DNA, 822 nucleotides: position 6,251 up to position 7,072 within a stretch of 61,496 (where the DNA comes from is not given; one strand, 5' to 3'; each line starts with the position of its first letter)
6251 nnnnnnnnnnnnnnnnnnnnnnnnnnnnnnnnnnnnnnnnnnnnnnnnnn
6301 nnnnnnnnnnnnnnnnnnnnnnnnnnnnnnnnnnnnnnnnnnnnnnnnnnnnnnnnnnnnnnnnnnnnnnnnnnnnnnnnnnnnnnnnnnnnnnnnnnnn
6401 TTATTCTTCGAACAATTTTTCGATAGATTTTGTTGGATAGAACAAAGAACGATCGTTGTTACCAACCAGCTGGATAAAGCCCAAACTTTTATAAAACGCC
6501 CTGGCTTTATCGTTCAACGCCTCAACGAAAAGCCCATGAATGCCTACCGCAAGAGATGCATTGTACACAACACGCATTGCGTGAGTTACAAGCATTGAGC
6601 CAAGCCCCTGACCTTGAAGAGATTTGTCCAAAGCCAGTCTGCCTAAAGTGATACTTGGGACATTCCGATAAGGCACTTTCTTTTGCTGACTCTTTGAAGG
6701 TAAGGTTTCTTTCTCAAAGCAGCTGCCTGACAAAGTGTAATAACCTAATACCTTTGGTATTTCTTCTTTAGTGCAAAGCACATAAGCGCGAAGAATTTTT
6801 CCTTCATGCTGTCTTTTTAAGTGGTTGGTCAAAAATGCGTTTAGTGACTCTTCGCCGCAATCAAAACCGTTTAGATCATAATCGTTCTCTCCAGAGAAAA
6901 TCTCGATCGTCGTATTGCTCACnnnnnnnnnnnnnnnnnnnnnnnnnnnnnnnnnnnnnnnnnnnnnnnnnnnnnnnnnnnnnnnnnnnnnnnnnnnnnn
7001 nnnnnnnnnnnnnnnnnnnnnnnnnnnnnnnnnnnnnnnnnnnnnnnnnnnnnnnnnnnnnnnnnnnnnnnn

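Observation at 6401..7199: Phage-borne GNAT/RHH (TacT/TacA-like) toxin-antitoxin pair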

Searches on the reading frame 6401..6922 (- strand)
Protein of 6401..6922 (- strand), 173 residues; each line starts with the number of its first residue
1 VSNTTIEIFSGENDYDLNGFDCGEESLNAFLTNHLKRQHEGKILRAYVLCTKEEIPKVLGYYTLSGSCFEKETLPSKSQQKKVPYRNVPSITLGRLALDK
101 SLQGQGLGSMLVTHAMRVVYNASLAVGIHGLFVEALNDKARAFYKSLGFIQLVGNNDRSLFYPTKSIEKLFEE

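Call 3: search_protein_families(library=pfam, proteins=[window:6401-6922:-], max_evalue=0.01)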
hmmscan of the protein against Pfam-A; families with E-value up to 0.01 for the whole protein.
window:6401-6922:- (173 aa): 4 families
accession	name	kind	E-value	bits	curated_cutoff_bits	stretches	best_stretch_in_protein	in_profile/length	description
PF00583.31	Acetyltransf_1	-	1.6e-08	35.2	20.7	1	89-149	58-116/116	Acetyltransferase (GNAT) family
PF13508.13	Acetyltransf_7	-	1.7e-08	35.1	27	1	92-150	31-83/84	Acetyltransferase (GNAT) domain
PF13673.13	Acetyltransf_10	-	5.9e-06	26.7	23.6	1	93-152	54-110/128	Acetyltransferase (GNAT) domain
PF08445.16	FR47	-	1.8e-05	25.1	22.1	1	92-152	23-80/86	FR47-like protein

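Call 4: search_protein_families(library=ncbifam, proteins=[window:6401-6922:-], max_evalue=0.01)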
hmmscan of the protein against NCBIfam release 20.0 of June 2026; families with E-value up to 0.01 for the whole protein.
window:6401-6922:- (173 aa): 7 families
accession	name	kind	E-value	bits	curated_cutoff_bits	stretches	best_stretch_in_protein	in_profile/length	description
TIGR01575.1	rimI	equivalog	1.6e-06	28.3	86.4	1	94-152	59-115/132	ribosomal protein S18-alanine N-acetyltransferase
TIGR03448.1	mycothiol_MshD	equivalog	1.6e-05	24.4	163.1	1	96-151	234-287/294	mycothiol synthase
NF007807.0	PRK10514.1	equivalog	0.0002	21.3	134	1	92-151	72-124/147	acetyltransferase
NF007025.1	PRK09491.1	equivalog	0.00021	21.3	173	1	92-165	64-132/145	ribosomal protein S18-alanine N-acetyltransferase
NF041716.1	HxA_phane_GNAT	equivalog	0.00064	19.7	250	1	90-154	82-145/152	cyclophane-containing RiPP N-acetyltransferase HaaN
NF053587.1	SpmdActasePaiA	equivalog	0.00082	19.2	250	1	90-151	90-149/172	spermidine/spermine N(1)-acetyltransferase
NF002959.0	PRK03624.1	equivalog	0.0076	16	124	0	95-149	77-129/147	GNAT family acetyltransferase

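Call 5: search_solved_structures(query=window:6401-6922:-, max_evalue=0.001, show_alignments=2)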
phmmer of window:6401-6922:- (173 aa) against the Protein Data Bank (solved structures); distinct sequences matched with E-value up to 0.001: 15.
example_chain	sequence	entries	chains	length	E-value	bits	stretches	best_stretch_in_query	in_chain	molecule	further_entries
6gts_A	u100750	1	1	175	1.5e-78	266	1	1-172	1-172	Acetyltransferase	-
6ajm_A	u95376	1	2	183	3.3e-78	264.8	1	1-172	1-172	N-acetyltransferase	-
6ajn_A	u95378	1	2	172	4.2e-78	264.5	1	1-171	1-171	N-acetyltransferase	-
6gtq_A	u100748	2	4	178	1.9e-77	262.4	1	3-172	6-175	N-acetyltransferase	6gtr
6gtp_A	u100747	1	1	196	2.6e-77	261.9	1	3-172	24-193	N-acetyltransferase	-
7chd_A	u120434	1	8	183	3.2e-77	261.6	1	1-172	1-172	N-acetyltransferase domain-containing protein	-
5zgn_C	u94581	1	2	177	5.9e-76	257.5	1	4-172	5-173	KacT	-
5xun_A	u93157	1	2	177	2.2e-75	255.7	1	4-172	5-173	Acetyltransferase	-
6g96_B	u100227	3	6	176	4.2e-21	79.1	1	17-153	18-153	Acetyltransferase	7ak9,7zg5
9ilr_A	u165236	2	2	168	5.8e-21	78.6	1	14-163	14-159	N-acetyltransferase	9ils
7ak7_A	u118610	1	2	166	1.6e-19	74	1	17-151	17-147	Acetyltransferase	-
7f37_B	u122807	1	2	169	7.1e-19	71.9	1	13-163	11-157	GNAT family N-acetyltransferase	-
7f36_A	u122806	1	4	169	4.2e-12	49.8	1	20-162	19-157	N-acetyltransferase domain-containing protein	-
7ak8_A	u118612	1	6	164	6.9e-12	49.1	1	20-161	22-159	GCN5 family acetyltransferase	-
5fvj_A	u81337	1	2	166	7e-12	49.1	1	20-161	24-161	PUTATIVE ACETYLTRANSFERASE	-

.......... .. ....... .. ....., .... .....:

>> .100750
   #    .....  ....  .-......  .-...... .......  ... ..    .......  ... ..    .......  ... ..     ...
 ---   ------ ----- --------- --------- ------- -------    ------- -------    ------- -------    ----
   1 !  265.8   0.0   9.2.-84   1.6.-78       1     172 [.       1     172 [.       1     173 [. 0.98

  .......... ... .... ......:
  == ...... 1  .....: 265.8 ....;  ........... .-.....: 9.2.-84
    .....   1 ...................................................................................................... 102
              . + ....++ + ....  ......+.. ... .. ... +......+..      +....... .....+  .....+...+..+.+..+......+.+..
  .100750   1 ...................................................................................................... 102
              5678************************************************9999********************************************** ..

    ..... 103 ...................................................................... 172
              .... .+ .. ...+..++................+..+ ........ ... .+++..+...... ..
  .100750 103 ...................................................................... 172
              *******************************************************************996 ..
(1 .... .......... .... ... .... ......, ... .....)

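Call 33: find_related_loci(query=window:6401-6922:-, collection=genome_contigs, flank=3000)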
Query window:6401-6922:- (173 aa) in genome_contigs; peptide patterns used: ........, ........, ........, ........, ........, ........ (x = any residue, [..] = any of these).
172 stretches matched a pattern; 22 encode a relative of the query (tblastn E <= 1e-3); 22 distinct loci.
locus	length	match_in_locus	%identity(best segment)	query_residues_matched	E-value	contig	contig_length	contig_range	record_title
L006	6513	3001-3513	71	3-173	3e-84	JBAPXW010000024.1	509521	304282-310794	MAG: Leclercia sp. isolate MFD00208_ilm_asm_bin2 k127_47781, whole genome shotgun sequence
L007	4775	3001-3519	70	1-173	2e-83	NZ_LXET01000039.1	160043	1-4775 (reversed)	Hafnia paralvei ATCC 29927 Sequence00039, whole genome shotgun sequence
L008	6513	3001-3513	71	1-171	2e-83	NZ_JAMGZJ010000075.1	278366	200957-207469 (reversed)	Silvania confinis strain H4N4 NODE_4_length_278366_cov_77.773439, whole genome shotgun sequence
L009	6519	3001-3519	69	1-173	6e-81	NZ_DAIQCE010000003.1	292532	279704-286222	MAG: Leclercia sp. isolate CTOTU48187 NODE_3_length_292532_cov_28.029120, whole genome shotgun sequence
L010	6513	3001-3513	70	1-173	8e-81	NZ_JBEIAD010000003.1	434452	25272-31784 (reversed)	Brenneria sp. L3-3Z Scaffold3, whole genome shotgun sequence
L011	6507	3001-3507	66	5-173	2e-78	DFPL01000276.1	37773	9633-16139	MAG TPA_asm: Enterobacteriaceae bacterium UBA3516 UBA3516_contig_242, whole genome shotgun sequence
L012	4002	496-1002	65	5-173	2e-75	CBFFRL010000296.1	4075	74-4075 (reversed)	Phytobacter sp. V69 genome assembly, contig: NODE_296_length_4075_cov_47.366433, whole genome shotgun sequence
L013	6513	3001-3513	65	1-173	1e-75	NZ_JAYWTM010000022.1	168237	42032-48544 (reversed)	Brenneria populi strain D9-5 contig22, whole genome shotgun sequence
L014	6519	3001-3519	63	1-173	3e-74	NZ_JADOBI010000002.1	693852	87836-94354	Rahnella laticis strain SAP-17 contig2, whole genome shotgun sequence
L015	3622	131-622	34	5-171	1e-30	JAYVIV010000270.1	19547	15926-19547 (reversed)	MAG: Arcicella sp. isolate GL51_Up_metabinner_4 GL51_Up_metabinner_4_269, whole genome shotgun sequence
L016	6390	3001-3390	40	15-149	3e-23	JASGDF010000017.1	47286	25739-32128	MAG: Pseudomonas sp. isolate 2M021 JMF-2106-05-0002.bin.21_16, whole genome shotgun sequence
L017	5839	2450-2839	39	20-152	6e-23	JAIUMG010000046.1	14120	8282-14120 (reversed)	MAG: Alkalimonas sp. isolate PBR18_bin08A bin08A.contig0045, whole genome shotgun sequence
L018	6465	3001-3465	33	4-158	2e-21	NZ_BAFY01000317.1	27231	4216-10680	Nocardia cyriacigeorgica NBRC 100375, whole genome shotgun sequence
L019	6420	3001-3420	37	10-152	4e-22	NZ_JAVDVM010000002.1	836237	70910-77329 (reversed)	Rheinheimera pacifica strain 3879 Ga0454469_02, whole genome shotgun sequence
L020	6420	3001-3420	37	10-152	5e-22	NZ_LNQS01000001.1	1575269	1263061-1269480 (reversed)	Rheinheimera sp. EpRS3 NODE_1, whole genome shotgun sequence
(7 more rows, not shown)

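Call 34: find_related_loci(query=window:6401-6922:-, collection=viral_contigs, flank=3000)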
Query window:6401-6922:- (173 aa) in viral_contigs; peptide patterns used: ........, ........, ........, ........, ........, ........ (x = any residue, [..] = any of these).
42 stretches matched a pattern; 29 encode a relative of the query (tblastn E <= 1e-3); 28 distinct loci.
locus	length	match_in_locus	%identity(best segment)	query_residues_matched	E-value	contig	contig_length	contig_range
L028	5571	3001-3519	99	1-173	2e-116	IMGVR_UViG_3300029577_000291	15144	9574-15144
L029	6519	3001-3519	99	1-173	1e-115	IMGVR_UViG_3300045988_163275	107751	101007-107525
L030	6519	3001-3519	98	1-173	6e-115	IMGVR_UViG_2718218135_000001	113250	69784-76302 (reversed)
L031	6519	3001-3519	98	1-173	1e-114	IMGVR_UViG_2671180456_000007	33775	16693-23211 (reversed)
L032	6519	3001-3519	98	1-173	8e-115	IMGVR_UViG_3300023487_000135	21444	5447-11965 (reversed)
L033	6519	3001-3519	98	1-173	8e-115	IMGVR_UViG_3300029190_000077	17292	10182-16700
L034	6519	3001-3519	98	1-173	2e-114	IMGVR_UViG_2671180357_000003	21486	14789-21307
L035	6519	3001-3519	98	1-173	5e-114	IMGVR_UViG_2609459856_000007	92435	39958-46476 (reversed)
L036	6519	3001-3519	93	1-173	3e-110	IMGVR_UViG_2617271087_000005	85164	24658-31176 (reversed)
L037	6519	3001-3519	93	1-173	3e-110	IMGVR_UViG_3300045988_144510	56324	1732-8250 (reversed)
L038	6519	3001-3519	93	1-173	3e-110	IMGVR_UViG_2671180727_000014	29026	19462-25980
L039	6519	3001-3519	93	1-173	3e-110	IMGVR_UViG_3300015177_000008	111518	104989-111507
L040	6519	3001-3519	93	1-173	3e-110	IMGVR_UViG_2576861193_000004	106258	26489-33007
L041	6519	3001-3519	93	1-173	3e-110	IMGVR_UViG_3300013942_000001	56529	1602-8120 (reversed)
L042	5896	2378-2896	93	1-173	3e-110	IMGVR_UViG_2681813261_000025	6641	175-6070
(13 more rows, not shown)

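Call 44: search_protein_families(library=padloc, proteins=[window:6401-6922:-], max_evalue=0.01)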
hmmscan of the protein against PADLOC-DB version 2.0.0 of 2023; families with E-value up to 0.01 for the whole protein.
window:6401-6922:- (173 aa): 0 families

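Call 45: search_protein_families(library=phrogs, proteins=[window:6401-6922:-], max_evalue=0.001)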
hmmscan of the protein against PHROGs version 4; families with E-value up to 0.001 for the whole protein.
window:6401-6922:- (173 aa): 1 family
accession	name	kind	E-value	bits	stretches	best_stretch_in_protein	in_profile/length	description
phrog_1758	-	other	3.2e-52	178.1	1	2-169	8-183/184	acetyltransferase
